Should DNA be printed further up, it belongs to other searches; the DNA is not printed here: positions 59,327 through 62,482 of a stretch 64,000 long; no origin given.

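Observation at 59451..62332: GLUG lipoprotein paralog 3 (about 940 aa): four about 290-bp FN3-like tandem repeats, two thrombospondin-type-3-like Asp-rich blocks and eight GLUG units, with its -35 box donated by a REP element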

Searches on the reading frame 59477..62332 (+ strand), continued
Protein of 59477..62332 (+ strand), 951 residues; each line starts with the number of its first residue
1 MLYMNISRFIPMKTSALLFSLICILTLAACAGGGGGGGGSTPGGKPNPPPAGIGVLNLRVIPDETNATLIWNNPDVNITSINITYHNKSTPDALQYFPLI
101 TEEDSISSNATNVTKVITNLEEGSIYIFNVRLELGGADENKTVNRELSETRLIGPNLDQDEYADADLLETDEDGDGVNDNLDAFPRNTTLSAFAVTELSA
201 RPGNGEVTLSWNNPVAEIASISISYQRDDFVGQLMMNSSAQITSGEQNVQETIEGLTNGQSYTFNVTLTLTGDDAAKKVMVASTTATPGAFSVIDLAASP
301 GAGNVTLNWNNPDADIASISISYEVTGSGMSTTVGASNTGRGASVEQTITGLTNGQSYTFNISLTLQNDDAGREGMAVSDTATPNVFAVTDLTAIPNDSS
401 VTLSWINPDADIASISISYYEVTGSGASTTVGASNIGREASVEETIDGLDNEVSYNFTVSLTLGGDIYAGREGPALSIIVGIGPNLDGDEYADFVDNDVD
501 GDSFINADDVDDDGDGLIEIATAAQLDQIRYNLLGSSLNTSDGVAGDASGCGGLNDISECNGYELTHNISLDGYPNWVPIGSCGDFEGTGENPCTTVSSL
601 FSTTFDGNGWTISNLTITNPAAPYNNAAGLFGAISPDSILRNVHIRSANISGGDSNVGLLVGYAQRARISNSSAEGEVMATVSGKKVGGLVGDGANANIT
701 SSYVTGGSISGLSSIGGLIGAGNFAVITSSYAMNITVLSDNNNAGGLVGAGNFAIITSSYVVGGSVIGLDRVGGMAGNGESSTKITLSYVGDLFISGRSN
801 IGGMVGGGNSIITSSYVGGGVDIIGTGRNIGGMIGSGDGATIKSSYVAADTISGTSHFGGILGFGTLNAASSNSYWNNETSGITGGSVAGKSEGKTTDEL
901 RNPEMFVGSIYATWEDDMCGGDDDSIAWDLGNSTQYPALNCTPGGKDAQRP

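Call 16: find_encoding_contigs(protein=P0001, flank=10000, max_places=4)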
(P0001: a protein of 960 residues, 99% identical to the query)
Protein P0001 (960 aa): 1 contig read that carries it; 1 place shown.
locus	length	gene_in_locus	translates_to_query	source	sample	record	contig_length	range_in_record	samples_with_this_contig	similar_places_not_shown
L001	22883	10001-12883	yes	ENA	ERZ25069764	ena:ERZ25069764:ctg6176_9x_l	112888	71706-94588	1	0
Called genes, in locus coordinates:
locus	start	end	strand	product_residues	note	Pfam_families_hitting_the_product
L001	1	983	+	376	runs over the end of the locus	PF03977:OAD_beta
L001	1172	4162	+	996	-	PF00041:fn3 (faint), PF16656:Pur_ac_phosph_N (faint), PF07581:Glug (faint)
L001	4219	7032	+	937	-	PF00041:fn3 (faint), PF16656:Pur_ac_phosph_N (faint)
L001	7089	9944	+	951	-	PF00041:fn3 (faint), PF16656:Pur_ac_phosph_N (faint), PF07581:Glug (faint)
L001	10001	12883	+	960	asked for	PF00041:fn3 (faint), PF16656:Pur_ac_phosph_N (faint)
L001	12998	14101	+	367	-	-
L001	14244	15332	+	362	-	PF01297:ZnuA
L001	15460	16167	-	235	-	PF06026:Rib_5-P_isom_A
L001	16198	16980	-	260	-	PF01066:CDP-OH_P_transf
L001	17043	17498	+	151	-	PF04945:YHS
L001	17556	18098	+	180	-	PF04945:YHS (weak)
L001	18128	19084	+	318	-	PF01699:Na_Ca_ex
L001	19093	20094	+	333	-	PF00056:Ldh_1_N, PF02866:Ldh_1_C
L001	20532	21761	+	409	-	PF01743:PolyA_pol, PF12627:PolyA_pol_RNAbd, PF01966:HD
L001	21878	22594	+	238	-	-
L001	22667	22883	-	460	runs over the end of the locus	PF08867:FRG, PF00515:TPR_1, PF07719:TPR_2 (weak), PF13414:TPR_11, PF00515:TPR_1, PF13414:TPR_11, PF00515:TPR_1, PF13414:TPR_11, +17 more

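Call 20: find_related_loci(query=window:59486-62332:+, collection=genome_contigs, flank=4000)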
Query window:59486-62332:+ (948 aa) in genome_contigs; peptide patterns used: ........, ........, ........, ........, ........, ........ (x = any residue, [..] = any of these).
154 stretches matched a pattern, but none encodes a relative of the query by tblastn (E <= 1e-3).

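Call 21: list_cluster_members(proteins=[P0012, P0027, P0104, P0003, P0007])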
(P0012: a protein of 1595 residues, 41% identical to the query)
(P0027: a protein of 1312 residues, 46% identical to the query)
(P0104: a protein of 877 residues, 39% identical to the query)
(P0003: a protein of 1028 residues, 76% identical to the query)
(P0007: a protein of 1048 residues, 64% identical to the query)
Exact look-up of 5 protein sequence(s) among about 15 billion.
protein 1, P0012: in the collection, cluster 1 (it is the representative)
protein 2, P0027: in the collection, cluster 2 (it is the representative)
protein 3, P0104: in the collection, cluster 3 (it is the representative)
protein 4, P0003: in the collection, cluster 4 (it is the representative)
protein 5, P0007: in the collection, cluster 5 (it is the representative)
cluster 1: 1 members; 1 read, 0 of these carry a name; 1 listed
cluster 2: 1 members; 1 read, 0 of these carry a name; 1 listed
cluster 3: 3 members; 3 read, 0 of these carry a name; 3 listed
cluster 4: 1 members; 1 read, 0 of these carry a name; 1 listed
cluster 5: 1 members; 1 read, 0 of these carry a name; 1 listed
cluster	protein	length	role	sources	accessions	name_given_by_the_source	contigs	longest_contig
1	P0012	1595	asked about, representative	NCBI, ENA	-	-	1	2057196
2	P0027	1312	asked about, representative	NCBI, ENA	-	-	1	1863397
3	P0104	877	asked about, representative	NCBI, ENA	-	-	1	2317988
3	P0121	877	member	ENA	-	-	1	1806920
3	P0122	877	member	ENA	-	-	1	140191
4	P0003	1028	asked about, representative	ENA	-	-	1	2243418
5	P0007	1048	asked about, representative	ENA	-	-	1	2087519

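Call 22: find_encoding_contigs(protein=P0012, flank=10000, max_places=3)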
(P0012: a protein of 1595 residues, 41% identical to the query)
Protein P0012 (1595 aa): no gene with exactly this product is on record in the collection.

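Call 23: find_encoding_contigs(protein=P0003, flank=10000, max_places=3)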
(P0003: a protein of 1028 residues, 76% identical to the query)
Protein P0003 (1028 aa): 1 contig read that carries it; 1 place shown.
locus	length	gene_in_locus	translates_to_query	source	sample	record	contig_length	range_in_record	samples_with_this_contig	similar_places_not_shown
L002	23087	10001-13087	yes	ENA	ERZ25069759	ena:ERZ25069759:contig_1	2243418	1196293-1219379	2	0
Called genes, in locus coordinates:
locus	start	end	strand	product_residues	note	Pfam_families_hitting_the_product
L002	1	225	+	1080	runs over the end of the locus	PF00041:fn3 (faint), PF16656:Pur_ac_phosph_N (faint), PF07581:Glug (faint)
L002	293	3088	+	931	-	PF00041:fn3 (faint), PF16656:Pur_ac_phosph_N (faint), PF07581:Glug (faint)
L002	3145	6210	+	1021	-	PF00041:fn3 (faint), PF25059:FN3_DSCAM-DSCAML_C (faint), PF07581:Glug (faint)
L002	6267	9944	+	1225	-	PF16303:DUF4945 (faint), PF00041:fn3 (faint), PF16656:Pur_ac_phosph_N (faint), PF21466:GH101_dom-5 (faint), PF25059:FN3_DSCAM-DSCAML_C (faint)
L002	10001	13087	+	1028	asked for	PF00041:fn3 (faint), PF16303:DUF4945 (faint), PF16656:Pur_ac_phosph_N (faint)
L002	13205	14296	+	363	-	-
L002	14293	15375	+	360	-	-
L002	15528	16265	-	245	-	PF06026:Rib_5-P_isom_A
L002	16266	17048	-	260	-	PF01066:CDP-OH_P_transf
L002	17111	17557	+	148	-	PF04945:YHS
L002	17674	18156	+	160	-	PF04945:YHS (weak)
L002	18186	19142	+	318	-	PF01699:Na_Ca_ex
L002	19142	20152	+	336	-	PF00056:Ldh_1_N, PF02866:Ldh_1_C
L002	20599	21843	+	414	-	PF01743:PolyA_pol, PF12627:PolyA_pol_RNAbd, PF01966:HD (weak)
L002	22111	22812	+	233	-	-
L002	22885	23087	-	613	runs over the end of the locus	PF08867:FRG, PF00515:TPR_1, PF13414:TPR_11, PF00515:TPR_1, PF13424:TPR_12, PF00515:TPR_1, PF13414:TPR_11, PF00515:TPR_1, +19 more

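Call 30: find_encoding_contigs(protein=P0022, flank=10000, max_places=2)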
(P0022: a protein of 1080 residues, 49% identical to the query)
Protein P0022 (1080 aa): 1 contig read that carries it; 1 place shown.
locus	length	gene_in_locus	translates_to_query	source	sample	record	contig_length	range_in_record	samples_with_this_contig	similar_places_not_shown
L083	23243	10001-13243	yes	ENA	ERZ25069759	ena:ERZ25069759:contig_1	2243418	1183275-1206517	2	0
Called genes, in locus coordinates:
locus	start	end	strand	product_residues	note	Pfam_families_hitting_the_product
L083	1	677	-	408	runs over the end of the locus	-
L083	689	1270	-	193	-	PF00081:Sod_Fe_N, PF02777:Sod_Fe_C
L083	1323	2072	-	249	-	PF00005:ABC_tran, PF02463:SMC_N (weak), PF13304:AAA_21 (weak)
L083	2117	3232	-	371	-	PF00528:BPD_transp_1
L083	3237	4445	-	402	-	PF00528:BPD_transp_1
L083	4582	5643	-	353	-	PF00497:SBP_bac_3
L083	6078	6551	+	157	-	PF00210:Ferritin, PF02915:Rubrerythrin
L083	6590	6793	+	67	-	PF04277:OAD_gamma (faint)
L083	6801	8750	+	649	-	-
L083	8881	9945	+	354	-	PF03977:OAD_beta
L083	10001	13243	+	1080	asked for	PF00041:fn3 (faint), PF16656:Pur_ac_phosph_N (faint), PF07581:Glug (faint)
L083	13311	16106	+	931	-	PF00041:fn3 (faint), PF16656:Pur_ac_phosph_N (faint), PF07581:Glug (faint)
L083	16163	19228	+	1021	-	PF00041:fn3 (faint), PF25059:FN3_DSCAM-DSCAML_C (faint), PF07581:Glug (faint)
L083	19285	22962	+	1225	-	PF16303:DUF4945 (faint), PF00041:fn3 (faint), PF16656:Pur_ac_phosph_N (faint), PF21466:GH101_dom-5 (faint), PF25059:FN3_DSCAM-DSCAML_C (faint)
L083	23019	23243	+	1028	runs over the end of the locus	PF00041:fn3 (faint), PF16303:DUF4945 (faint), PF16656:Pur_ac_phosph_N (faint)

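Call 43: find_encoding_contigs(protein=P0005, flank=10000, max_places=2)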
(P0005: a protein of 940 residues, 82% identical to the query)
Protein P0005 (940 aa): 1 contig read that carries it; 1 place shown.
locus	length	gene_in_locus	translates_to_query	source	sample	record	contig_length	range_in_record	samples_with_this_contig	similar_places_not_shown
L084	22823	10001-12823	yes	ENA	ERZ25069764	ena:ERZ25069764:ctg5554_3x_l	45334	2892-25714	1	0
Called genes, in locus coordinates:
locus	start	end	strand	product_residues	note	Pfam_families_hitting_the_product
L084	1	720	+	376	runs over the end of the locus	PF03977:OAD_beta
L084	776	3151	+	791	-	PF07581:Glug (faint)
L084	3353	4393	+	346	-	PF13565:HTH_32 (weak), PF00665:rve, PF13610:DDE_Tnp_IS240 (weak), PF13683:rve_3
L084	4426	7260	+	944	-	PF00041:fn3 (faint), PF16303:DUF4945 (faint), PF16656:Pur_ac_phosph_N (faint)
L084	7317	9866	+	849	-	PF00041:fn3 (faint), PF16656:Pur_ac_phosph_N (faint), PF07581:Glug (faint)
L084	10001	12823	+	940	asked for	PF00041:fn3 (faint), PF16656:Pur_ac_phosph_N (faint)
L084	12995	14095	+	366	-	-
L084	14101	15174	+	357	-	-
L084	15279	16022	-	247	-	PF06026:Rib_5-P_isom_A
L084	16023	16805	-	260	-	PF01066:CDP-OH_P_transf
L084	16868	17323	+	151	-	PF04945:YHS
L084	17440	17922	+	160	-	PF04945:YHS (weak)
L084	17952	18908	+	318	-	PF01699:Na_Ca_ex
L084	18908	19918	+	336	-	PF00056:Ldh_1_N, PF02866:Ldh_1_C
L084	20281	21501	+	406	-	PF01743:PolyA_pol, PF12627:PolyA_pol_RNAbd, PF01966:HD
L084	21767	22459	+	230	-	-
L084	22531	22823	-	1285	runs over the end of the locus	-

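Call 44: find_encoding_contigs(protein=P0008, flank=10000, max_places=2)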
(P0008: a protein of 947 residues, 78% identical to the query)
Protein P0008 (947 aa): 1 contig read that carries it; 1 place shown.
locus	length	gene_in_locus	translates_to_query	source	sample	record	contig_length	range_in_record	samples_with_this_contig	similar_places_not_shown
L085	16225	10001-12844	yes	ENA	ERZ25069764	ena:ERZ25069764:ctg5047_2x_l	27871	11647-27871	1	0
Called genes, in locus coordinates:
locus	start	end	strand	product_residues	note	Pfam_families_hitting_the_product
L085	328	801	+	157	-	PF00210:Ferritin, PF02915:Rubrerythrin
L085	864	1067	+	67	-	PF04277:OAD_gamma (faint)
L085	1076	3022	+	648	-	PF00682:HMGL-like, PF25919:BSH_CusB (faint), PF02436:PYC_OADA, PF00364:Biotin_lipoyl, PF25917:BSH_RND, PF25973:BSH_CzcB (faint), PF25984:BSH_YknX (weak)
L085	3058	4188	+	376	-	PF03977:OAD_beta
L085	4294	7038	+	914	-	PF07581:Glug (faint)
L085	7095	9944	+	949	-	PF00041:fn3 (faint), PF16656:Pur_ac_phosph_N (faint)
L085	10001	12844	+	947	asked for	PF00041:fn3 (faint)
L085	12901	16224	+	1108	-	?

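Call 45: find_encoding_contigs(protein=window:59477-62332:+, flank=3000, max_places=4)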
Protein window:59477-62332:+ (951 aa): no gene with exactly this product is on record in the collection.

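Call 58: find_encoding_contigs(protein=P0058, flank=10000, max_places=2)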
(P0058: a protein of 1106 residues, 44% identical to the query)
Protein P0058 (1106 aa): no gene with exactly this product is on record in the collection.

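Call 59: find_encoding_contigs(protein=P0035, flank=10000, max_places=2)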
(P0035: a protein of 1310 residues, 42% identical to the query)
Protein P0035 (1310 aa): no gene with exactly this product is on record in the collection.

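Call 60: find_encoding_contigs(protein=P0014, flank=10000, max_places=2)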
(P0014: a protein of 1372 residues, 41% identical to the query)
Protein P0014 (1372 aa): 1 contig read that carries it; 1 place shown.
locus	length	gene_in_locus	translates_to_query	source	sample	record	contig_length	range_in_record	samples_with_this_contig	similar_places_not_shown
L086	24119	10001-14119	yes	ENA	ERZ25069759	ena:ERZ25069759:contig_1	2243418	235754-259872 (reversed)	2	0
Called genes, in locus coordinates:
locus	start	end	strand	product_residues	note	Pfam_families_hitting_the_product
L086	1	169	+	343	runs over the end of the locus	PF00933:Glyco_hydro_3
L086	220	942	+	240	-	PF12766:Pyridox_oxase_2 (weak), PF01243:PNPOx_N, PF10590:PNP_phzG_C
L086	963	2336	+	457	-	PF18073:Zn_ribbon_LapB, PF13481:AAA_25, PF03796:DnaB_C (weak), PF06745:ATPase, PF23442:DUF7125 (faint), PF06745:ATPase, PF13541:ChlI (weak), PF05362:Lon_C (weak), +1 more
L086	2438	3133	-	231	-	PF13417:GST_N_3 (weak)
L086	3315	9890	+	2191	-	PF07581:Glug (faint), PF02412:TSP_3 (weak)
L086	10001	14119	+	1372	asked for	PF16656:Pur_ac_phosph_N (faint), PF08906:T6SS_Tdi1_C (faint), PF00041:fn3 (weak), PF07581:Glug (faint)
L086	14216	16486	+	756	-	-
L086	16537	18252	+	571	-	PF00920:ILVD_EDD_N, PF24877:ILV_EDD_C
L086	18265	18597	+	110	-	PF13698:DUF4156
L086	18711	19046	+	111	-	PF13698:DUF4156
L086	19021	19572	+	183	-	PF00881:Nitroreductase, PF14512:TM1586_NiRdase (faint), PF00881:Nitroreductase (weak)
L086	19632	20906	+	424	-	PF00155:Aminotran_1_2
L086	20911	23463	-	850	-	PF06808:DctM, PF11874:DUF3394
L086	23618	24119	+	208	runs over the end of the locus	PF01025:GrpE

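Call 65: find_encoding_contigs(protein=P0002, flank=10000, max_places=2)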
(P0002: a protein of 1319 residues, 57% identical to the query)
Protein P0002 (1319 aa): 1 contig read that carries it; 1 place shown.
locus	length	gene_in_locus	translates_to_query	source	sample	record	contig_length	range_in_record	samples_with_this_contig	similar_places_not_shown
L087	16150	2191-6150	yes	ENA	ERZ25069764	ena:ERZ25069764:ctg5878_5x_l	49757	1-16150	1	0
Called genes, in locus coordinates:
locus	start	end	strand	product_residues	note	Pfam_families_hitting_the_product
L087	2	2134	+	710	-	?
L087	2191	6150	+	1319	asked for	PF16303:DUF4945 (faint), PF16656:Pur_ac_phosph_N (faint), PF21466:GH101_dom-5 (faint), PF00041:fn3 (weak)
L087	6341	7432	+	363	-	-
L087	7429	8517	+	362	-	PF01297:ZnuA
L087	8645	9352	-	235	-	PF06026:Rib_5-P_isom_A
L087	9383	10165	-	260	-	PF01066:CDP-OH_P_transf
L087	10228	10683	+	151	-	PF04945:YHS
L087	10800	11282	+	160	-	PF04945:YHS (weak)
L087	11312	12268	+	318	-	PF01699:Na_Ca_ex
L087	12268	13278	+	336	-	PF00056:Ldh_1_N, PF02866:Ldh_1_C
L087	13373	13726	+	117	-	PF04134:DCC1-like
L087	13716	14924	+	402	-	PF01743:PolyA_pol, PF12627:PolyA_pol_RNAbd, PF01966:HD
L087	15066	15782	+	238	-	-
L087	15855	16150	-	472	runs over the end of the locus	PF08867:FRG, PF13414:TPR_11 (weak), PF00515:TPR_1 (weak), PF13424:TPR_12 (weak), PF13432:TPR_16 (weak), PF13414:TPR_11 (weak), PF00515:TPR_1, PF13414:TPR_11, +4 more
